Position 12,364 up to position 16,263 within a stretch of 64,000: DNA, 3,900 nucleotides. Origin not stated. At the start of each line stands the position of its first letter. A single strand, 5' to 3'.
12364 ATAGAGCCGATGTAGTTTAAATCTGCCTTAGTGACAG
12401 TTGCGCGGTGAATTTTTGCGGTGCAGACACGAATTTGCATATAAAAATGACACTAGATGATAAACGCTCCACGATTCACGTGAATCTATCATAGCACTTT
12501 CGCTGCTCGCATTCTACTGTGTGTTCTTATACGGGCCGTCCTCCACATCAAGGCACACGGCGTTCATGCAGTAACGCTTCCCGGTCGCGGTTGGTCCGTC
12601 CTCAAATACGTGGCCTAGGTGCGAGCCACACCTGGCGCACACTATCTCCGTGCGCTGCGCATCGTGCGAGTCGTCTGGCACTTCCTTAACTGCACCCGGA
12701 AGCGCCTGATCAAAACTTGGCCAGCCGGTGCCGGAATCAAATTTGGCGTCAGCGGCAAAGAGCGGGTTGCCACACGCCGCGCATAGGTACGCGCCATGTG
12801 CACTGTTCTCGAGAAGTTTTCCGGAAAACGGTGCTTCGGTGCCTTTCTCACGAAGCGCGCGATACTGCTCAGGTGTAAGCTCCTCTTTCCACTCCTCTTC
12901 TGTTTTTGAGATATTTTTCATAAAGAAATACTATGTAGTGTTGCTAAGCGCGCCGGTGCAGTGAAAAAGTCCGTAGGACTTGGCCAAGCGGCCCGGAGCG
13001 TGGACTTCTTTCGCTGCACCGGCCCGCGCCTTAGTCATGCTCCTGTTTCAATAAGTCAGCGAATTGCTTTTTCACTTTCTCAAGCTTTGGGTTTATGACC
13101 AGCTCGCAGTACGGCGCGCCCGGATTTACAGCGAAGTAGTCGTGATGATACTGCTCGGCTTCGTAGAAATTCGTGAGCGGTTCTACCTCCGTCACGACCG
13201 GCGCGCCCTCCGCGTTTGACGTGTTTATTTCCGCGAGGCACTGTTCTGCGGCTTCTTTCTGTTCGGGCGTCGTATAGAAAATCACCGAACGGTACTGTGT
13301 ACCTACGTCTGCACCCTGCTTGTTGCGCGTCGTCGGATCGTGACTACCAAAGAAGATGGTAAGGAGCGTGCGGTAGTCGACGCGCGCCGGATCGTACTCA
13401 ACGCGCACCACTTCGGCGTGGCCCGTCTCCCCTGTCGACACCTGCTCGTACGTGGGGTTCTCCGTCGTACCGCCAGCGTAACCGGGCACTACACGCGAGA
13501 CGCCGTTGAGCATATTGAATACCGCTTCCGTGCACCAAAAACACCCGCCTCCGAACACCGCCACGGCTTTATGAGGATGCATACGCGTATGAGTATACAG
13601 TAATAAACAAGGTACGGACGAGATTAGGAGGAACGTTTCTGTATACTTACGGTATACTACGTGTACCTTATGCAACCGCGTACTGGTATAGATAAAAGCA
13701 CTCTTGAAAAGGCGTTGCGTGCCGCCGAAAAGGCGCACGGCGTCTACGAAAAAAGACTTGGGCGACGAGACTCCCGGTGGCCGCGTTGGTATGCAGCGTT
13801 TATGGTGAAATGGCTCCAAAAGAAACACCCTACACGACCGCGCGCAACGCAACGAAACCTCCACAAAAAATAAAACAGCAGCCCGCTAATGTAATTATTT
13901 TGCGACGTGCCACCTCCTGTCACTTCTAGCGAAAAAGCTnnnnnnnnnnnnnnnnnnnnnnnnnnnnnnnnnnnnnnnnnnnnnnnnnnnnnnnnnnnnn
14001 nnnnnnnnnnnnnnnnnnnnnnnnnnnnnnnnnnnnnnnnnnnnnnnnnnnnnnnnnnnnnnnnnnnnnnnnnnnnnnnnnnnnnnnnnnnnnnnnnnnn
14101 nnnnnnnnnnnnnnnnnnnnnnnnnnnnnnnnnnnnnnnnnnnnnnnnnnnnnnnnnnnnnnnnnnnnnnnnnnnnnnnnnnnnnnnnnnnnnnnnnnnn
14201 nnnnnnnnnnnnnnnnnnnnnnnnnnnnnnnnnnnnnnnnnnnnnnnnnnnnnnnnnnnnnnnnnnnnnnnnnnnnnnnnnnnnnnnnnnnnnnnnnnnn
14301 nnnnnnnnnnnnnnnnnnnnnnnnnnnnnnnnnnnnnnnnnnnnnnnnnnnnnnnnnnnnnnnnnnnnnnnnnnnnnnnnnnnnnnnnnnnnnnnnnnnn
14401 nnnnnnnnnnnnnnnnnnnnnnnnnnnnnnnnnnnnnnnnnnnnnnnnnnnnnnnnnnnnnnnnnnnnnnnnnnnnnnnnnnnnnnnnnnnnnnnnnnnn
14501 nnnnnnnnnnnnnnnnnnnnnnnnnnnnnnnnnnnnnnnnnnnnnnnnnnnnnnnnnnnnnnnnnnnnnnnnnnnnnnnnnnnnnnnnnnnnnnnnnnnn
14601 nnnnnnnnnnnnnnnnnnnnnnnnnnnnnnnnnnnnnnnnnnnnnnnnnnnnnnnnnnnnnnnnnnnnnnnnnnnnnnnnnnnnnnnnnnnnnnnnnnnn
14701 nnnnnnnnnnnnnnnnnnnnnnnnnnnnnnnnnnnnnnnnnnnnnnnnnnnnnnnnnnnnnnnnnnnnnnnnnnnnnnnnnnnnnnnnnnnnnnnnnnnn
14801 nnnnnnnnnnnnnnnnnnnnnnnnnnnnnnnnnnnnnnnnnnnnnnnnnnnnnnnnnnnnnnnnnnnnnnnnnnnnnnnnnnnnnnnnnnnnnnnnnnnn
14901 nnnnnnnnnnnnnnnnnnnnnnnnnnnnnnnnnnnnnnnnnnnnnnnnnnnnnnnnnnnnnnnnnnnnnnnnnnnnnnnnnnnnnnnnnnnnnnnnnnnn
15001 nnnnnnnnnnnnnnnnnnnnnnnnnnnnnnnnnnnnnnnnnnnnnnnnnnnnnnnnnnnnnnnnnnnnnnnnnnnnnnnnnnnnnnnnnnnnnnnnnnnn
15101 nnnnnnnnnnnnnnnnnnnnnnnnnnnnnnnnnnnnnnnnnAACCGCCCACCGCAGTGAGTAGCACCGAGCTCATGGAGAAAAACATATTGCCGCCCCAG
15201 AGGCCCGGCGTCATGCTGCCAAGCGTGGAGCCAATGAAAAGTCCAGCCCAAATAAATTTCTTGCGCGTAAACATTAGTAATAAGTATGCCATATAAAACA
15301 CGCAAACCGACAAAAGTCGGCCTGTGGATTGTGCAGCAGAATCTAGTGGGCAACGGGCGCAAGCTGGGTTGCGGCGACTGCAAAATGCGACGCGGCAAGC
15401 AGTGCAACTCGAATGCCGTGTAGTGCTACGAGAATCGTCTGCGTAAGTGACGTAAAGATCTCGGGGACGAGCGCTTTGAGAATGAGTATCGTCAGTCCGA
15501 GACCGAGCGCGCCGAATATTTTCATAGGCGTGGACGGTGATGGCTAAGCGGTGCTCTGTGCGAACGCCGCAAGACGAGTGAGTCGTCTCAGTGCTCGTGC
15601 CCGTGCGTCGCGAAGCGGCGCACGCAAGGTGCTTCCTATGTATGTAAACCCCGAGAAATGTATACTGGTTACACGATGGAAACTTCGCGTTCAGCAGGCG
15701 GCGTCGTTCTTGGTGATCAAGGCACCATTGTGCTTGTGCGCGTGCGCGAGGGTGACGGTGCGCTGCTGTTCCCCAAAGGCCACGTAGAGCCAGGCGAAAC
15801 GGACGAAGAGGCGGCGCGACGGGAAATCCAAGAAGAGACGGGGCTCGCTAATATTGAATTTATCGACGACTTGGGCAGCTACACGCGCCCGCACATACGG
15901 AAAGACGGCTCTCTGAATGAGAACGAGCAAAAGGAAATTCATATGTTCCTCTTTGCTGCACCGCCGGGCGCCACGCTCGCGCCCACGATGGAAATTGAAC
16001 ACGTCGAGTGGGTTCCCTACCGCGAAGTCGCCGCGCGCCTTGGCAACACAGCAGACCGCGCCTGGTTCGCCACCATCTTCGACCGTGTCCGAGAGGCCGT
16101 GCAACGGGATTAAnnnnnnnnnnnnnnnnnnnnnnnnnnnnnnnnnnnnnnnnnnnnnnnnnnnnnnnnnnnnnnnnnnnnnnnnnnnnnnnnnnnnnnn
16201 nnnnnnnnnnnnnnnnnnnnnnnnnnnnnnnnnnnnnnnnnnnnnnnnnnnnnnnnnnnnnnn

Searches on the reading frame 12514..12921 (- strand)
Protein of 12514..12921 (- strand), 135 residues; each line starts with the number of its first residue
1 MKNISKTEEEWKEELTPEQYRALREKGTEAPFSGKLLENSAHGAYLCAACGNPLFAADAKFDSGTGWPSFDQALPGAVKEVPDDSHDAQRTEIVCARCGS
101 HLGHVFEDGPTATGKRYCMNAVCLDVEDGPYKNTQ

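Call 25: search_protein_families(library=pfam, proteins=[window:12514-12921:-], max_evalue=0.001)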
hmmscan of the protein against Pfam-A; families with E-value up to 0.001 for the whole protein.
window:12514-12921:- (135 aa): 3 families
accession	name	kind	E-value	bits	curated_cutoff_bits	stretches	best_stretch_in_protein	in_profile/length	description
PF01641.26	SelR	-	6.2e-47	158.8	24.9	1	15-126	1-114/116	SelR domain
PF08271.17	Zn_Ribbon_TF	-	3.7e-06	26.8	29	0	86-101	13-28/43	TFIIB zinc-binding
PF24046.1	At4g08330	-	3.9e-05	24.2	27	0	88-113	74-99/129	At4g08330 beta-tent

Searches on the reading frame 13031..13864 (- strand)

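Call 25: search_protein_families(library=pfam, proteins=[window:13031-13864:-], max_evalue=0.001)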
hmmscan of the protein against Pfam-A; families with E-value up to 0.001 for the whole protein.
window:13031-13864:- (277 aa): 1 family
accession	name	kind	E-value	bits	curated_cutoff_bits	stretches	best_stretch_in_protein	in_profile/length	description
PF01625.27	PMSR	-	3.6e-64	216.1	23.7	1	102-254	2-153/153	Peptide methionine sulfoxide reductase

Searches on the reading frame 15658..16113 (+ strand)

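Call 25: search_protein_families(library=pfam, proteins=[window:15658-16113:+], max_evalue=0.001)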
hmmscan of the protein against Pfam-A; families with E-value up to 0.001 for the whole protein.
window:15658-16113:+ (151 aa): 1 family
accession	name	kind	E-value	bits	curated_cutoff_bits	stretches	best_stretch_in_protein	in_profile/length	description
PF00293.34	NUDIX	-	7.5e-23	81.4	21.1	1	11-136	4-130/134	NUDIX domain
